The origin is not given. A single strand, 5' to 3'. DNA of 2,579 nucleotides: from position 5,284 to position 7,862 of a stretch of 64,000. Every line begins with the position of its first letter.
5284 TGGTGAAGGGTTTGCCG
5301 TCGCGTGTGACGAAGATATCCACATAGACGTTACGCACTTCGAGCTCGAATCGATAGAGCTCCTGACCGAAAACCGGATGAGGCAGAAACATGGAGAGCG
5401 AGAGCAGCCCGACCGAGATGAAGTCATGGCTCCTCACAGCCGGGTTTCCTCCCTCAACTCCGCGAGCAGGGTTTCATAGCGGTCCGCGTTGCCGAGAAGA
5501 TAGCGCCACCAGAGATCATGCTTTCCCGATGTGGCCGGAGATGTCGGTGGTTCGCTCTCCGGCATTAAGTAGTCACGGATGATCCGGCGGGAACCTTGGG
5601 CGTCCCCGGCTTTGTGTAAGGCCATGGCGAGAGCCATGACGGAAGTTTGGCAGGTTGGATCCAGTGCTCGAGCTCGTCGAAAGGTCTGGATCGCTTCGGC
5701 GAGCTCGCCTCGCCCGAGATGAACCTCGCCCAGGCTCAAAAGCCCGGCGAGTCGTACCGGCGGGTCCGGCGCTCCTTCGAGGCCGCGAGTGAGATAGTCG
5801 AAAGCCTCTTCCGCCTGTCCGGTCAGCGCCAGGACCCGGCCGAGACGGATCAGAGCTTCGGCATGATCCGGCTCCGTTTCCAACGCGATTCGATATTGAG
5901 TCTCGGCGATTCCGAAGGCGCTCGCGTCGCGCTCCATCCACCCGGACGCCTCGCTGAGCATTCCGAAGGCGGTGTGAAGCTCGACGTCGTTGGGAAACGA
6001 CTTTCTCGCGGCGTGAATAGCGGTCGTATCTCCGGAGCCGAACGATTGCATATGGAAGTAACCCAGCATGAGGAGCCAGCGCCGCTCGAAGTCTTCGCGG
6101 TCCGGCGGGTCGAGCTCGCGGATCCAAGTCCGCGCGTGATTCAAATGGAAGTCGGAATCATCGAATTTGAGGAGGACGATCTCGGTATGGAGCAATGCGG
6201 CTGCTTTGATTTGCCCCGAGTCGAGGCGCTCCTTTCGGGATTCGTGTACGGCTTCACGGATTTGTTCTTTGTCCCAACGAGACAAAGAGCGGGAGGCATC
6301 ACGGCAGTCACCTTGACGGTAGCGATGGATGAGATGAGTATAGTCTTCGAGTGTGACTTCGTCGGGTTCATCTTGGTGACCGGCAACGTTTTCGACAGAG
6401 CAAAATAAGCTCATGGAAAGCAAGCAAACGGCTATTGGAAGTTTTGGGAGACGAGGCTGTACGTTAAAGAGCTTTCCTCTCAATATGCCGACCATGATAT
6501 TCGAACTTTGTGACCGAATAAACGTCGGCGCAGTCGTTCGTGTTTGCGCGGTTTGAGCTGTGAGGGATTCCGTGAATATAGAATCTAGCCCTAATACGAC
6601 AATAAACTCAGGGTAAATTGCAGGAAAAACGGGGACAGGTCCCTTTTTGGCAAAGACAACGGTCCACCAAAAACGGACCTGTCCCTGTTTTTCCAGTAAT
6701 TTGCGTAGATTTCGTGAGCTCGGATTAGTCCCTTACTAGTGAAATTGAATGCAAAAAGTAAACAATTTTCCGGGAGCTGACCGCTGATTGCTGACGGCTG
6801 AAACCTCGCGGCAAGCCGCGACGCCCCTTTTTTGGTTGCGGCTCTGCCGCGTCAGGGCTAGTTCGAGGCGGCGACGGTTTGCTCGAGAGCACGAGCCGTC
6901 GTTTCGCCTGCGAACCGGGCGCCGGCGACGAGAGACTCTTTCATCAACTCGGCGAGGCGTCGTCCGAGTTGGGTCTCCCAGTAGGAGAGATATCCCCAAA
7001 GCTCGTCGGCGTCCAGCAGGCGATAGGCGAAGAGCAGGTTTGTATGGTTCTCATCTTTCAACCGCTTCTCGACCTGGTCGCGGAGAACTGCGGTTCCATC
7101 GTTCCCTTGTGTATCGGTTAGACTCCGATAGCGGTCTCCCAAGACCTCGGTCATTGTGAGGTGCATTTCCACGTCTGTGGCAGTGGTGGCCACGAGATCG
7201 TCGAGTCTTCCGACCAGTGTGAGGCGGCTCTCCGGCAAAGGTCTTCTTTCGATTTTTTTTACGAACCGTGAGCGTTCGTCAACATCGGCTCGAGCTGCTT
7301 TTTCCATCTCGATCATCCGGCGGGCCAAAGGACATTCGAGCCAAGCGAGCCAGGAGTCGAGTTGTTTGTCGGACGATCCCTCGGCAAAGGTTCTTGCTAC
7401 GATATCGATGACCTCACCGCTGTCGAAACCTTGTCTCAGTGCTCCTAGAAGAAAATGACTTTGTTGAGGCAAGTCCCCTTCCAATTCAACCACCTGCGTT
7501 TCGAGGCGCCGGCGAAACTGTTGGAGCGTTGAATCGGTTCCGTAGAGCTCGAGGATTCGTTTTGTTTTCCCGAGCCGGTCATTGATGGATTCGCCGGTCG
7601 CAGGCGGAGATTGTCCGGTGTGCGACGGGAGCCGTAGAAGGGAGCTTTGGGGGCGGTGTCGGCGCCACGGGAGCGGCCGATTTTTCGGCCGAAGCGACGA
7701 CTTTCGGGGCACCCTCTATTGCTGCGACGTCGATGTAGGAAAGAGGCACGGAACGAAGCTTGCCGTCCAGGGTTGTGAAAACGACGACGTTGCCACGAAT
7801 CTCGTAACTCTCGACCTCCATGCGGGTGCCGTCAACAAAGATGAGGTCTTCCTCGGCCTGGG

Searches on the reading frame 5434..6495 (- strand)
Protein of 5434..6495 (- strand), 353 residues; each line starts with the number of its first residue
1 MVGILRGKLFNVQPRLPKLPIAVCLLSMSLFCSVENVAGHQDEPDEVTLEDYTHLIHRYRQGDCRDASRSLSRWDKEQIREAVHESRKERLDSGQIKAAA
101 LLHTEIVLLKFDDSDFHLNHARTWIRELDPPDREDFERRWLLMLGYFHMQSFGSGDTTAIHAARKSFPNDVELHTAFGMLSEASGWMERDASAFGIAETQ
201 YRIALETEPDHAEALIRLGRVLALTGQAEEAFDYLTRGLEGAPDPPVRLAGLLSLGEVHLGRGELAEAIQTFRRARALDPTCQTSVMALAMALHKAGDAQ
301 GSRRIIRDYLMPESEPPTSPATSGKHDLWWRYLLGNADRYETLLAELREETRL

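Call 66: search_protein_families(library=pfam, proteins=[window:5434-6495:-], max_evalue=0.001)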
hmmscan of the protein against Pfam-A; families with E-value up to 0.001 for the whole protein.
window:5434-6495:- (353 aa): 17 families
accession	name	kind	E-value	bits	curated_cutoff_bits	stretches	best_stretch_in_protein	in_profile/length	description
PF13432.12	TPR_16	-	2e-15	57.3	32.7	2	192-244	11-63/65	Tetratricopeptide repeat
PF14559.12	TPR_19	-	2.7e-12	47.3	25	2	201-248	14-62/68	Tetratricopeptide repeat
PF07719.23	TPR_2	-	1.6e-10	40.7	27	1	252-281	4-33/34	Tetratricopeptide repeat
PF13424.12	TPR_12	-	1.5e-09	38.4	30.1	2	211-279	2-75/77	Tetratricopeptide repeat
PF13428.12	TPR_14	-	2.7e-09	37.2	23.5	0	250-290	2-42/44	Tetratricopeptide repeat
PF00515.34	TPR_1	-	1.5e-07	31.4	27.8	0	252-282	4-34/34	Tetratricopeptide repeat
PF23914.1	TPR_CcmH_CycH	-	4.1e-07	30.4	42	0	253-303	54-104/158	Cytochrome c-type biogenesis protein H TPR domain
PF13431.12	TPR_17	-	1.6e-06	28.4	24.4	0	204-231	5-32/34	Tetratricopeptide repeat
PF13176.12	TPR_7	-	1.4e-05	25.3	27.9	0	252-282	2-34/36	Tetratricopeptide repeat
PF07721.20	TPR_4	-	1.8e-05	25.4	27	0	251-274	3-26/26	Tetratricopeptide repeat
PF13181.12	TPR_8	-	4.9e-05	23.6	25.7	0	212-240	1-29/34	Tetratricopeptide repeat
PF13414.12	TPR_11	-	5.7e-05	23.2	26.8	0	261-281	6-26/42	TPR repeat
PF24575.1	TPR_Slam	-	6e-05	23.8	35.2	0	262-295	60-93/104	Surface lipoprotein assembly modifier, N-terminal TPR repeats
PF17874.7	TPR_MalT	-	0.00018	21.4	45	1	213-294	41-125/336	MalT-like TPR region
PF13174.12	TPR_6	-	0.00073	20.5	26.3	0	252-280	3-31/33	Tetratricopeptide repeat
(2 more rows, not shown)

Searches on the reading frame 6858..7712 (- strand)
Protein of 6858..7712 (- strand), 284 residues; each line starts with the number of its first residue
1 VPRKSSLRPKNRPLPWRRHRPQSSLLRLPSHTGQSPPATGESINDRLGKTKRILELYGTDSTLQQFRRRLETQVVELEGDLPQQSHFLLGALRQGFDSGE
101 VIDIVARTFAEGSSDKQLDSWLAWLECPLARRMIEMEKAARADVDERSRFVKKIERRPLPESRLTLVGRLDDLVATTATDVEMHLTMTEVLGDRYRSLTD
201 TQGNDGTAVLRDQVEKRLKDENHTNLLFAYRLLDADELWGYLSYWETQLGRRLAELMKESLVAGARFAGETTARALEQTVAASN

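Call 66: search_protein_families(library=pfam, proteins=[window:6858-7712:-], max_evalue=0.001)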
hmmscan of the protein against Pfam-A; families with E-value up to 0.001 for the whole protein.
window:6858-7712:- (284 aa): 1 family
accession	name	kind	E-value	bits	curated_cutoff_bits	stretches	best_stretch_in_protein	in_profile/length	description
PF09832.14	DUF2059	-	0.00081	19.8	23.6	0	102-144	4-46/60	Uncharacterized protein conserved in bacteria (DUF2059)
